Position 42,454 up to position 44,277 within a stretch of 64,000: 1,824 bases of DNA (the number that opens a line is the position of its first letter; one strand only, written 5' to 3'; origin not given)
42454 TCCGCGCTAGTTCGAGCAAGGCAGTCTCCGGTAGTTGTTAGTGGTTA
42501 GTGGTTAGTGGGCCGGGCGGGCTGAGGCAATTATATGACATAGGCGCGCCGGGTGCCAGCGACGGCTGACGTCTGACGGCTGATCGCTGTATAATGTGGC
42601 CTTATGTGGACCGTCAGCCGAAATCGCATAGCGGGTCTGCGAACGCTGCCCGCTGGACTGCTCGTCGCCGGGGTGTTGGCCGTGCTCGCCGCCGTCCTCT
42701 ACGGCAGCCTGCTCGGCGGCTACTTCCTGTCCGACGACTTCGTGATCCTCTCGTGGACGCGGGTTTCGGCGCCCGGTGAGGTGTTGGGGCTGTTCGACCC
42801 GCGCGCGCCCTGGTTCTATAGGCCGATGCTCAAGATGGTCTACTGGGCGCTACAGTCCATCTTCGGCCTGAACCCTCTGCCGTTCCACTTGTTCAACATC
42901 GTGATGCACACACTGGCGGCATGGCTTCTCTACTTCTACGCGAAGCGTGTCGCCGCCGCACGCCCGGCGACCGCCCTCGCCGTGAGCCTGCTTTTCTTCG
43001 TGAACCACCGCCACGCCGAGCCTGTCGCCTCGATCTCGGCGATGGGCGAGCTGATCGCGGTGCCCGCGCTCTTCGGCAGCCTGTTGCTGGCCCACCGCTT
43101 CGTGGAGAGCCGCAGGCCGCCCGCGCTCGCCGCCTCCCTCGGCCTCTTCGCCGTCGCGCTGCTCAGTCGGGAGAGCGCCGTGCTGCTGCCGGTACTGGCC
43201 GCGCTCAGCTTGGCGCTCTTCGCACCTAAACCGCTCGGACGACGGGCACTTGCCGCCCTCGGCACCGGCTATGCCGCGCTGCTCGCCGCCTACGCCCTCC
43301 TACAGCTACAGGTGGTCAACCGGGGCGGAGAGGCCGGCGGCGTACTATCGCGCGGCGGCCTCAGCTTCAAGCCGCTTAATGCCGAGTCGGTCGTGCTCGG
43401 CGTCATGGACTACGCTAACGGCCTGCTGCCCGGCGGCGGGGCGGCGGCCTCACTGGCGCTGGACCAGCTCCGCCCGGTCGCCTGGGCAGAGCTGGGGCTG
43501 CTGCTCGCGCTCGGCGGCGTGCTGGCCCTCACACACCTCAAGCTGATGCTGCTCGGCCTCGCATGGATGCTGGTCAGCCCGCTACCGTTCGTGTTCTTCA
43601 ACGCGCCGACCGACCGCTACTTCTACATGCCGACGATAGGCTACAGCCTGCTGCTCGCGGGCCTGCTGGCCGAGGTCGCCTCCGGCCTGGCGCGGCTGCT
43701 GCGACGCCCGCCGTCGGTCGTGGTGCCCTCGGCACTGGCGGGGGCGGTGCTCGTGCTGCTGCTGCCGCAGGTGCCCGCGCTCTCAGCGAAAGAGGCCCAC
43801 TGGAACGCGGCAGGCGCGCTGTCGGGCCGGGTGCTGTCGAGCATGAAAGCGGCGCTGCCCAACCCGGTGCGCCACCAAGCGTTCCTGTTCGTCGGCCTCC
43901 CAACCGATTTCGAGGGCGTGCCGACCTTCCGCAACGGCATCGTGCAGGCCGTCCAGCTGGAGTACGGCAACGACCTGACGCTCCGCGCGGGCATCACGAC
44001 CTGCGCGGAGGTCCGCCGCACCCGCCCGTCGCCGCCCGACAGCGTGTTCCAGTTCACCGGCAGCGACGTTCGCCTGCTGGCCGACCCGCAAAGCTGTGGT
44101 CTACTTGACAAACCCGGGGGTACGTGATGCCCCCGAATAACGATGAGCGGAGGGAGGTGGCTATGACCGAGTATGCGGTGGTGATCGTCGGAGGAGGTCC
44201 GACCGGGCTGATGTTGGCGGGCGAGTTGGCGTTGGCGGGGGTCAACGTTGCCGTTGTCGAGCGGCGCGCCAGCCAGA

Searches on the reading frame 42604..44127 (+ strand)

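Call 3: search_protein_families(library=pfam, proteins=[window:42604-44127:+], max_evalue=0.01)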
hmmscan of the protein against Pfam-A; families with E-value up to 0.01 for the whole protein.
window:42604-44127:+ (507 aa): 1 family
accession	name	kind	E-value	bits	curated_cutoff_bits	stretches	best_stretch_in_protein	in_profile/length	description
PF13231.12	PMT_2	-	1.8e-07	31.9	26.1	1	74-223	4-145/160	Dolichyl-phosphate-mannose-protein mannosyltransferase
